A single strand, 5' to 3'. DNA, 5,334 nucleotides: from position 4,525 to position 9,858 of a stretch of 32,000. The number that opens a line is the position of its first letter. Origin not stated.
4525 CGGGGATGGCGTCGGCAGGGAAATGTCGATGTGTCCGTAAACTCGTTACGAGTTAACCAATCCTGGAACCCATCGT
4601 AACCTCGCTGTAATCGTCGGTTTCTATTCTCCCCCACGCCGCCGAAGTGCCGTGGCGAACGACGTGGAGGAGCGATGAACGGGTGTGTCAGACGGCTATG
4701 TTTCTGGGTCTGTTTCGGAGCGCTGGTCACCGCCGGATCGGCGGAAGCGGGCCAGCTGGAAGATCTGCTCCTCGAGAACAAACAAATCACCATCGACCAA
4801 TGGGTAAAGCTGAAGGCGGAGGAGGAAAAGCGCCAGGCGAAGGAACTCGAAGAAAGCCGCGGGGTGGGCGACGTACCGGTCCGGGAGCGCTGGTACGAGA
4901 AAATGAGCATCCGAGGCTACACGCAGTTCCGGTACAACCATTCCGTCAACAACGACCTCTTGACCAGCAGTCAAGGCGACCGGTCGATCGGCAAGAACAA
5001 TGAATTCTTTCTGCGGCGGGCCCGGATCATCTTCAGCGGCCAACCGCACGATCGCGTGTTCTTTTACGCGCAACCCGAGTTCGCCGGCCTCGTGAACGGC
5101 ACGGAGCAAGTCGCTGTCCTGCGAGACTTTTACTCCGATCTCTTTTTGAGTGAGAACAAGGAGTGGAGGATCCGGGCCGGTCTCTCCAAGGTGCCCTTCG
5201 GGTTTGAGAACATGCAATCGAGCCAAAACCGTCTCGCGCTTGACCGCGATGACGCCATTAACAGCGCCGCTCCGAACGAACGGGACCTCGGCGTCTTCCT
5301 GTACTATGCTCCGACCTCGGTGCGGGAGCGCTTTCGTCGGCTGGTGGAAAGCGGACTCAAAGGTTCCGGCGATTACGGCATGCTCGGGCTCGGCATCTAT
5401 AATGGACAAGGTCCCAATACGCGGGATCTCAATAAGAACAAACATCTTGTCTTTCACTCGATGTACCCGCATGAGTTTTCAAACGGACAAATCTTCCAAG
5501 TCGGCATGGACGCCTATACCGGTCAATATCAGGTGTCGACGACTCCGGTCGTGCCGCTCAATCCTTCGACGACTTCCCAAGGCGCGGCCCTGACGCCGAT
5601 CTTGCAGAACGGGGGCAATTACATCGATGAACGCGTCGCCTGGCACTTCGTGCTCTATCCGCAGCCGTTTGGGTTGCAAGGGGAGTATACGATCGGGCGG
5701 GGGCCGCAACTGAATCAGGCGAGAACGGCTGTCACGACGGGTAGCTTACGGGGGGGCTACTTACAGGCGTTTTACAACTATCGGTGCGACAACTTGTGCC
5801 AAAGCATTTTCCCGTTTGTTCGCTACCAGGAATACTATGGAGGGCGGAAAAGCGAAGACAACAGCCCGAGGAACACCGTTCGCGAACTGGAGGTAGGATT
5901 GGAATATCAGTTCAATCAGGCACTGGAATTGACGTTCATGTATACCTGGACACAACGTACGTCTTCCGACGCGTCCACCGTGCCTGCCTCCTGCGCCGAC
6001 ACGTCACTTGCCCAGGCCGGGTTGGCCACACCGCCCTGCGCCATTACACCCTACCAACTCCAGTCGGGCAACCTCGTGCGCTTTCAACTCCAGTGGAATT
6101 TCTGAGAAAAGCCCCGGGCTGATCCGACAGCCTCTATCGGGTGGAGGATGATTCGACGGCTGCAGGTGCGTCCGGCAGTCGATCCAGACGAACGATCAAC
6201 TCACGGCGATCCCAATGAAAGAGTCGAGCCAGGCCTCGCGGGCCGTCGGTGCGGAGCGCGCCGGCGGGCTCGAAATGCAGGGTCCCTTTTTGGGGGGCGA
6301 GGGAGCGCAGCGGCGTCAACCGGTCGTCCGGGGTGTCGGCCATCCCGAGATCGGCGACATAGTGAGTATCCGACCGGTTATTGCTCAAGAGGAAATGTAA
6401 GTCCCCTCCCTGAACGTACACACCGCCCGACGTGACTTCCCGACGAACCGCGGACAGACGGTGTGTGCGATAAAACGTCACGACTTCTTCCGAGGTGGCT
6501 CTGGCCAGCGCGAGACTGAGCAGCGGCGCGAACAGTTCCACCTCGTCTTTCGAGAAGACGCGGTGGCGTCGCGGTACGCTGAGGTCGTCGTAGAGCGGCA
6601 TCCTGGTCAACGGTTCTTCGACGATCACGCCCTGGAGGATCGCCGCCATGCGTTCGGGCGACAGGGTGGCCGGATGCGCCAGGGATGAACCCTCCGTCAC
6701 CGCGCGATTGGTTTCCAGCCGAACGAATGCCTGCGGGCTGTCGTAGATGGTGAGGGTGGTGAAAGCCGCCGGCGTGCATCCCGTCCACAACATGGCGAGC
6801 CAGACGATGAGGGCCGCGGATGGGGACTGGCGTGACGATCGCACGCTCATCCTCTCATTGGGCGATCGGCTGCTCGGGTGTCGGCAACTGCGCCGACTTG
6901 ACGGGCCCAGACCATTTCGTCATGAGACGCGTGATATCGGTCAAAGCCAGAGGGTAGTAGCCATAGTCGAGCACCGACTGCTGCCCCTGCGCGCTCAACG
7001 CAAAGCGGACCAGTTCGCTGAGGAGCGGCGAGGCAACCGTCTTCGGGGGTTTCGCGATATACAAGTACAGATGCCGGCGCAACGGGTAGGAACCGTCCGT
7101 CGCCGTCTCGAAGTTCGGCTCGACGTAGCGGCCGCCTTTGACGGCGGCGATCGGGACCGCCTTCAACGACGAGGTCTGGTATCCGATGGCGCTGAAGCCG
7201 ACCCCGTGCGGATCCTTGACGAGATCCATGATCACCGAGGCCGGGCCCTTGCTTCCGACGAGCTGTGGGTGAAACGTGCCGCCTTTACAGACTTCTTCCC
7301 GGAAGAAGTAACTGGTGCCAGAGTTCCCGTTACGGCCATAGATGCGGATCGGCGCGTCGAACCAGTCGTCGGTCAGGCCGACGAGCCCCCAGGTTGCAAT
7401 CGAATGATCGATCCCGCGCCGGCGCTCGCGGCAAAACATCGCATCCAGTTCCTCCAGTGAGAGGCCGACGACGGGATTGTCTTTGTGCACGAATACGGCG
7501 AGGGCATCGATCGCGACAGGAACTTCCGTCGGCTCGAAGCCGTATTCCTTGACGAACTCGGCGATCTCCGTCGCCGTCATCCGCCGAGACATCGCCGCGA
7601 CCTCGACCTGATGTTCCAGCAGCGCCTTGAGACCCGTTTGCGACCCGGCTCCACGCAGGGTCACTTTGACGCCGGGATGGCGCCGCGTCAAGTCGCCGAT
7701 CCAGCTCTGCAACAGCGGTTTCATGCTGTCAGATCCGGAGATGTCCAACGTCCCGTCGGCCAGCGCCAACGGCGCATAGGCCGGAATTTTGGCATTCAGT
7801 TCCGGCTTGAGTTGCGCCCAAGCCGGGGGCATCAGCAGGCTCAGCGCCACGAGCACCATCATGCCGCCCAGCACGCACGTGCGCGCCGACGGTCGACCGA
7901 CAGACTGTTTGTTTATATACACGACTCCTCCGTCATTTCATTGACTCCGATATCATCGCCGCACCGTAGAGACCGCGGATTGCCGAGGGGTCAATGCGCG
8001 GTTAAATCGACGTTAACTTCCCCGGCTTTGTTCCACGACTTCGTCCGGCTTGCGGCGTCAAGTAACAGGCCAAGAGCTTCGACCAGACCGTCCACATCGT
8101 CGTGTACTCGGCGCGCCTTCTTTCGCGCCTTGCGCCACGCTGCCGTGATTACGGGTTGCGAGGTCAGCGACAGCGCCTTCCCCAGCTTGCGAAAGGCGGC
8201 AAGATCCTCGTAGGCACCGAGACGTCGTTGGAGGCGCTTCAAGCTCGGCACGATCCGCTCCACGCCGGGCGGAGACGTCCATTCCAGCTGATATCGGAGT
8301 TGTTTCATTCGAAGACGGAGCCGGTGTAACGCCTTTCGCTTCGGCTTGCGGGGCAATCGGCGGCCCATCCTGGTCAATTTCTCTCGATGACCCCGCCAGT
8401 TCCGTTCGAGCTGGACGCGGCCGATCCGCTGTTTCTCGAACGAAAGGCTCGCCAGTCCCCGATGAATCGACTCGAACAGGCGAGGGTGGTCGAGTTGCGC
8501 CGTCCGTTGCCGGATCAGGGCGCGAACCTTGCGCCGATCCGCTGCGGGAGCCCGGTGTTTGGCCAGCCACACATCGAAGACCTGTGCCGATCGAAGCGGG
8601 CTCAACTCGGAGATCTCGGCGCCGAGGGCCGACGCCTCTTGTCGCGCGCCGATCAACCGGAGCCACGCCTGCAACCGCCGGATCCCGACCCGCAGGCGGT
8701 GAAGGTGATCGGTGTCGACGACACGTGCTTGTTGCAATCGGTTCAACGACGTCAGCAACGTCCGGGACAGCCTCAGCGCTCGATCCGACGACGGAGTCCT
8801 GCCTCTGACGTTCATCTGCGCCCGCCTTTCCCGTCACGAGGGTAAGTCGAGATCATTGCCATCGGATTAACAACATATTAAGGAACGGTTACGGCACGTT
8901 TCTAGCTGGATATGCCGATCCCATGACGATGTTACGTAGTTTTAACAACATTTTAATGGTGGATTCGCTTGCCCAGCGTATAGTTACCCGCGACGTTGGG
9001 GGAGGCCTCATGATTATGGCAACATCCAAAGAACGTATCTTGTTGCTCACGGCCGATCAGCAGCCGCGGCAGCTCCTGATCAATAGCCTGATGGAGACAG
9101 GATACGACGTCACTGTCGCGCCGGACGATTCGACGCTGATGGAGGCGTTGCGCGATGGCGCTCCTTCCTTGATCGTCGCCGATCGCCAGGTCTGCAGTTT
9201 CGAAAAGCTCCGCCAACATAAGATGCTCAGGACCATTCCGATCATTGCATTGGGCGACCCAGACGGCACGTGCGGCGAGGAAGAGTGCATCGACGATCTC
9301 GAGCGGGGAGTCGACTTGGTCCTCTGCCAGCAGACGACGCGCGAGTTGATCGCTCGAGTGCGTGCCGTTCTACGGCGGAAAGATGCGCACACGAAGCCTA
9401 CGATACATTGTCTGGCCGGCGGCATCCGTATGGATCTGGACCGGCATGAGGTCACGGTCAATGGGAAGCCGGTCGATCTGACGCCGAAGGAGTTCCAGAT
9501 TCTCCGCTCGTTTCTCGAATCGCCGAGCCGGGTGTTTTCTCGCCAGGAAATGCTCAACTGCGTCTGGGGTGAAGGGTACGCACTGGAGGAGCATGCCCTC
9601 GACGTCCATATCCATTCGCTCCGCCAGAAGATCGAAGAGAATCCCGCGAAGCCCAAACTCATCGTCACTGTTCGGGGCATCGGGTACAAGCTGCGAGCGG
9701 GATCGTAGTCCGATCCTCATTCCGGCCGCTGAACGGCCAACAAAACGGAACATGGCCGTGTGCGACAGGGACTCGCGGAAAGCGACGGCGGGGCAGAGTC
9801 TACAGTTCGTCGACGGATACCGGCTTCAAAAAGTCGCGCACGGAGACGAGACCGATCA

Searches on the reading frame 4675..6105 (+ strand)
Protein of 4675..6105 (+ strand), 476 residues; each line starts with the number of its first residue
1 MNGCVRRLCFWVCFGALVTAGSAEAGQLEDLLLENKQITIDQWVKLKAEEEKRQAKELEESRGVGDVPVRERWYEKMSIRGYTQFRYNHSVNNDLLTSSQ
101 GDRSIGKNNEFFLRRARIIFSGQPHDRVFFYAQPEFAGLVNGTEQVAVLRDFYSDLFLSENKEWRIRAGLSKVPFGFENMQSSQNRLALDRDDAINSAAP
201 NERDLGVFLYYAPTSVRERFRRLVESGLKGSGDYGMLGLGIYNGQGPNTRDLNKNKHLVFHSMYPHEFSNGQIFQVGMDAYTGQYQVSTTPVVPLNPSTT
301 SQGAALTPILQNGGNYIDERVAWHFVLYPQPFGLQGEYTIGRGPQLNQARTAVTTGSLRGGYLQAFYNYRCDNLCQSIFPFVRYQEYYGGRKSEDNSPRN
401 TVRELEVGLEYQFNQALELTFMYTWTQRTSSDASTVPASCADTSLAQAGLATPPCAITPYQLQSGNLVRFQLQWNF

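Call 77: search_protein_families(library=pfam, proteins=[window:4675-6105:+], max_evalue=0.0001)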
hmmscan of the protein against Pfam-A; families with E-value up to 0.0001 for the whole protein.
window:4675-6105:+ (476 aa): 1 family
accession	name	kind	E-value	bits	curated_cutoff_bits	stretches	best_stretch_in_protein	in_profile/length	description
PF07396.17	Porin_O_P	-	2.6e-34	119.5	20.9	1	91-450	7-366/370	Phosphate-selective porin O and P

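Call 85: search_protein_families(library=ncbifam, proteins=[window:4675-6105:+], max_evalue=0.00001)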
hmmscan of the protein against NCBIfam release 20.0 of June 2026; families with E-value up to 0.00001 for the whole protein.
window:4675-6105:+ (476 aa): 1 family
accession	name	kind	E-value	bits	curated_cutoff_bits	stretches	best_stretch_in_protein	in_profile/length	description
NF040900.1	porin_ExtI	equivalog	8.3e-09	34.7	150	1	81-229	38-193/403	selenite/tellurite reduction operon porin ExtI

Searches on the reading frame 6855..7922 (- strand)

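Call 77: search_protein_families(library=pfam, proteins=[window:6855-7922:-], max_evalue=0.0001)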
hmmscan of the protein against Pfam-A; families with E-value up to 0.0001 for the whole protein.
window:6855-7922:- (355 aa): 4 families
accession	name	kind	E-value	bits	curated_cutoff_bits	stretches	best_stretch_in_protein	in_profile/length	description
PF12849.12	PBP_like_2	-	1.1e-34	120.9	27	1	55-311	8-266/267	PBP superfamily domain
PF12727.12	PBP_like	-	2.5e-08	33.7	27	1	78-213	4-115/193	PBP superfamily domain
PF13531.11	SBP_bac_11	-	1.3e-05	25.6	25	0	61-157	3-97/227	Bacterial extracellular solute-binding protein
PF03466.25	LysR_substrate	-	6.2e-05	22.9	28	0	56-114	5-64/209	LysR substrate binding domain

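Call 85: search_protein_families(library=ncbifam, proteins=[window:6855-7922:-], max_evalue=0.00001)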
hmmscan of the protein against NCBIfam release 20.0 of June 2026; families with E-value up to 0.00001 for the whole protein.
window:6855-7922:- (355 aa): 2 families
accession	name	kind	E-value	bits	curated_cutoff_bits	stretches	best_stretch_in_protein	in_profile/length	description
TIGR02136.1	ptsS_2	subfamily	7.9e-55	186.1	206.6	1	25-324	7-294/295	phosphate ABC transporter substrate-binding protein PstS family protein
TIGR00975.1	3a0107s03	equivalog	9.5e-10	38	205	1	61-147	3-86/315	phosphate ABC transporter substrate-binding protein PstS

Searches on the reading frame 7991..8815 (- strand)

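Call 77: search_protein_families(library=pfam, proteins=[window:7991-8815:-], max_evalue=0.0001)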
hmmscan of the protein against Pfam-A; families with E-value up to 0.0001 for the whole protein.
window:7991-8815:- (274 aa): 1 family
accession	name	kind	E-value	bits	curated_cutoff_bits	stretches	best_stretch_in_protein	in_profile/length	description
PF05235.19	CHAD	-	3.5e-14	53.8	25.6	1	31-210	16-225/228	CHAD domain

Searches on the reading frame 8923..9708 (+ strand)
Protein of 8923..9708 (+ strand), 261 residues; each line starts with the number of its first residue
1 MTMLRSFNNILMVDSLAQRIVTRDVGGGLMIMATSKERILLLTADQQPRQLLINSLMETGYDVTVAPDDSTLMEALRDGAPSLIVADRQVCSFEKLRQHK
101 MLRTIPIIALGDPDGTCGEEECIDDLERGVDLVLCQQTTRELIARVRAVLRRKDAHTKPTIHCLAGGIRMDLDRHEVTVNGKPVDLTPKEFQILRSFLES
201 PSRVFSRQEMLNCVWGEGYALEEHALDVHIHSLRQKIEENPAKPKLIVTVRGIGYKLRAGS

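Call 77: search_protein_families(library=pfam, proteins=[window:8923-9708:+], max_evalue=0.0001)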
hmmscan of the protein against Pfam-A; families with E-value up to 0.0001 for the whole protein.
window:8923-9708:+ (261 aa): 1 family
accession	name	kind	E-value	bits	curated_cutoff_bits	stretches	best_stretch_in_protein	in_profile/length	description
PF00486.34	Trans_reg_C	-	5.4e-28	97.3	26.2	1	181-257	1-77/77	Transcriptional regulatory protein, C terminal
